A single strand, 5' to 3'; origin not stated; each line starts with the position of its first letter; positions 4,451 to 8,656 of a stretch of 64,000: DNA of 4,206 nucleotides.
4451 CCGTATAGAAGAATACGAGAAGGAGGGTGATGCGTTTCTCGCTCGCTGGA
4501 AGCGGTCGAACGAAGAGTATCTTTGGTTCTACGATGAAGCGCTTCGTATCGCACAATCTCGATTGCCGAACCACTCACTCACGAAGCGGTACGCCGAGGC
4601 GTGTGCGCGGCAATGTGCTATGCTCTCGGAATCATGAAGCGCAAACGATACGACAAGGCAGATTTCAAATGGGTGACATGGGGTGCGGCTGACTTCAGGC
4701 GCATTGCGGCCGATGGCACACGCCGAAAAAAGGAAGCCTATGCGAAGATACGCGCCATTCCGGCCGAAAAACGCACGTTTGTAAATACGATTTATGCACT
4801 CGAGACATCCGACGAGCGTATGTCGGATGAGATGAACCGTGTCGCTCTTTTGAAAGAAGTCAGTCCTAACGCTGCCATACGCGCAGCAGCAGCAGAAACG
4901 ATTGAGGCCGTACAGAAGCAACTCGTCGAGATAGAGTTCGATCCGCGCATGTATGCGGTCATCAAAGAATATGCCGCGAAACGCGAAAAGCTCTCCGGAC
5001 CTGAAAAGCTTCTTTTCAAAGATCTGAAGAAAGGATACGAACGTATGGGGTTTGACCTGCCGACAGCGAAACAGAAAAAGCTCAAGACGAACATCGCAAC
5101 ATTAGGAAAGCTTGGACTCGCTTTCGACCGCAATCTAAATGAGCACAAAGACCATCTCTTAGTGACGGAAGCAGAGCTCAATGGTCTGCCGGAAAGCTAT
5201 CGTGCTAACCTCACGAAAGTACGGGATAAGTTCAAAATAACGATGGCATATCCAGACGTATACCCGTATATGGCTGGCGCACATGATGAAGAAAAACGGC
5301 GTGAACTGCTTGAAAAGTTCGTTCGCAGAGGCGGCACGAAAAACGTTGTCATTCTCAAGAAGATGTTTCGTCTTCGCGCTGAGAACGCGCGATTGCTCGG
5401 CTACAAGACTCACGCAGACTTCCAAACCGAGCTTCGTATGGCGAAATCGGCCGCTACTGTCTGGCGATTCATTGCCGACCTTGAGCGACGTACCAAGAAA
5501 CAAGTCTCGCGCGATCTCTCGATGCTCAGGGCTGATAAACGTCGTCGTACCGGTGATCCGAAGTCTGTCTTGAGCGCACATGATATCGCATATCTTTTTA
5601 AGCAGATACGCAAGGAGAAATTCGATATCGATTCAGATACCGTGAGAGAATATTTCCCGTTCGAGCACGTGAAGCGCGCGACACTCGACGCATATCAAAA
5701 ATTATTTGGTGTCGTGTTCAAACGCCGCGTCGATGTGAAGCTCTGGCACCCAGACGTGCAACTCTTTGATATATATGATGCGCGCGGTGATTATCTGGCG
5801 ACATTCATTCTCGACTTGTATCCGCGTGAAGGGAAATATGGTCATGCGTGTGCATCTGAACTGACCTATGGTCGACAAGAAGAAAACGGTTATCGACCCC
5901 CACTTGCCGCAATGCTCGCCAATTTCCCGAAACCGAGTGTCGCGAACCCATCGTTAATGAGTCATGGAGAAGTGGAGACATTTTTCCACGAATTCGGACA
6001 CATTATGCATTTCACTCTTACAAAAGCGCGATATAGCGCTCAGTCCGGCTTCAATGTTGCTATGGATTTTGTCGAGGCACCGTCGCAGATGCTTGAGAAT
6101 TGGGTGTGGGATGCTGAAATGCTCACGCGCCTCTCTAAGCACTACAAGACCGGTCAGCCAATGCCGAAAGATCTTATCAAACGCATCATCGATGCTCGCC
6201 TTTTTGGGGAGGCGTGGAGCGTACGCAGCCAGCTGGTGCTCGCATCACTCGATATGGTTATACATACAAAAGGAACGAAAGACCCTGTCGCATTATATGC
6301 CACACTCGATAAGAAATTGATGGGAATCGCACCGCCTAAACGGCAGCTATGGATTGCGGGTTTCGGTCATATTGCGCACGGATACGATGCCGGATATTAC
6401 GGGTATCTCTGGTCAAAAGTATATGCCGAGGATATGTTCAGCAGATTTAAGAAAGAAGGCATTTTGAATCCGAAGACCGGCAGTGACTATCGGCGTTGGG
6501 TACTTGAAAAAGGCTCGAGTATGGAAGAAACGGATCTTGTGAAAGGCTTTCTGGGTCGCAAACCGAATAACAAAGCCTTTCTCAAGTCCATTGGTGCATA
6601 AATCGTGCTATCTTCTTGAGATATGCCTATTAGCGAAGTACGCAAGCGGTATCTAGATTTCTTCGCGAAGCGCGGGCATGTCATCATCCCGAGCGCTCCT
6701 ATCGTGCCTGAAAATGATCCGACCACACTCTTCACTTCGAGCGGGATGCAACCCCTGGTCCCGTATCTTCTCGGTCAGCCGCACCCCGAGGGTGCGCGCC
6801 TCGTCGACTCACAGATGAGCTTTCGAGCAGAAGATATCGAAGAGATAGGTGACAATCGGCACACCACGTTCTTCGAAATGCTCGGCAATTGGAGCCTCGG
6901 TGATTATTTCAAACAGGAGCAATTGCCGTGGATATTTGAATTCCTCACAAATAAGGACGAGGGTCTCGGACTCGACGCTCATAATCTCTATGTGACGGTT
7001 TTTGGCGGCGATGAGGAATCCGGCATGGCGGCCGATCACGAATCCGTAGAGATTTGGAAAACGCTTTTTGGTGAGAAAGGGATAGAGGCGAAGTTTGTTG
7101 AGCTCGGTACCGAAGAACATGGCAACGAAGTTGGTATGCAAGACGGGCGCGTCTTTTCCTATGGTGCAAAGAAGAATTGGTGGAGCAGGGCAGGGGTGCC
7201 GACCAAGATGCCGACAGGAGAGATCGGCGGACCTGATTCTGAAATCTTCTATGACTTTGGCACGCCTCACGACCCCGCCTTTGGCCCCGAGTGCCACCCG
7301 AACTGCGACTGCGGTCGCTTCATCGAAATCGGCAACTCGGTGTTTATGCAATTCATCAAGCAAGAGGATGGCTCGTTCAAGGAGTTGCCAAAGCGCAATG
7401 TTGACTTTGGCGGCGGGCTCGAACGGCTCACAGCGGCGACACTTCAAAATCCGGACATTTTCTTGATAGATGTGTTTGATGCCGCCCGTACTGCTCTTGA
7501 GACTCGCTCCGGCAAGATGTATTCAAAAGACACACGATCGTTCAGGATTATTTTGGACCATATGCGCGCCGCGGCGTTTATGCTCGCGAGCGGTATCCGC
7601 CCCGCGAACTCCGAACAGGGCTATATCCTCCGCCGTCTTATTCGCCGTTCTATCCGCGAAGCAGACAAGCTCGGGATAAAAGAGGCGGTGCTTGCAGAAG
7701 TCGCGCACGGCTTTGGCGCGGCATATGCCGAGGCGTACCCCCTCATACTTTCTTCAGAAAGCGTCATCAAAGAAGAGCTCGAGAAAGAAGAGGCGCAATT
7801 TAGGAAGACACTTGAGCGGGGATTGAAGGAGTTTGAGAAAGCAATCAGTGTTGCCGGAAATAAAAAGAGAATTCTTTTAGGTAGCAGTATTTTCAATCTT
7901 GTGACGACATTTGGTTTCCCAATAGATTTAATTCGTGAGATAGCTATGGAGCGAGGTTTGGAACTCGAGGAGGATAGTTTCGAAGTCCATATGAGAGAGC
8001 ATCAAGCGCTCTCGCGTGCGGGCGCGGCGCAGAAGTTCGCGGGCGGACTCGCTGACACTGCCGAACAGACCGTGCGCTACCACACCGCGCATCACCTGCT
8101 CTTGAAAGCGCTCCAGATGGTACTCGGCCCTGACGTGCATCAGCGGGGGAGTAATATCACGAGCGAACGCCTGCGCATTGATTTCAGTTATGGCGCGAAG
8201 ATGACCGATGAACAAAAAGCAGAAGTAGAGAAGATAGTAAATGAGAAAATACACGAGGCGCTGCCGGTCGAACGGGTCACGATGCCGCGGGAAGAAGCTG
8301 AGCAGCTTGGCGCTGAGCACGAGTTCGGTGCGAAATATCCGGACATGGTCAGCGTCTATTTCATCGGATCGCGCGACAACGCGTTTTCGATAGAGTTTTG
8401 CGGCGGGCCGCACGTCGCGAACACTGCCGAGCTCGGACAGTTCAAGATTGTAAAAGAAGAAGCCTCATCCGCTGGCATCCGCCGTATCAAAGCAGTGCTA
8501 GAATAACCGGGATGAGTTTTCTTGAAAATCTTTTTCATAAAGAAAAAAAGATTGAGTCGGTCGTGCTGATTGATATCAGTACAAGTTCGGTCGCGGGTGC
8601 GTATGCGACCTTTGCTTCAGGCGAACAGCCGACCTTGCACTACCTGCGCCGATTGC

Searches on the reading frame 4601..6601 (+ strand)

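Call 95: search_protein_families(library=pfam, proteins=[window:4601-6601:+], max_evalue=0.00001)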
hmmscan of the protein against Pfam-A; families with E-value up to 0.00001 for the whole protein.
window:4601-6601:+ (666 aa): 1 family
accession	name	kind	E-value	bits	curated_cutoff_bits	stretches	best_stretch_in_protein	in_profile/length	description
PF01432.26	Peptidase_M3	-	1.2e-121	407.7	27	1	224-665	2-456/457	Peptidase family M3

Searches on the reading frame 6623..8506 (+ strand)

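Call 95: search_protein_families(library=pfam, proteins=[window:6623-8506:+], max_evalue=0.00001)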
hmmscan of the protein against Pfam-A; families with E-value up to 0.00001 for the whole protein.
window:6623-8506:+ (627 aa): 2 families
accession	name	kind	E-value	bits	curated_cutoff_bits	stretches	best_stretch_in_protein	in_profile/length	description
PF01411.24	tRNA-synt_2c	-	7.4e-115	385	30.3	1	5-482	1-444/552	tRNA synthetases class II (A)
PF07973.19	tRNA_SAD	-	3e-16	59.6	24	1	576-622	1-43/44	Threonyl and Alanyl tRNA synthetase second additional domain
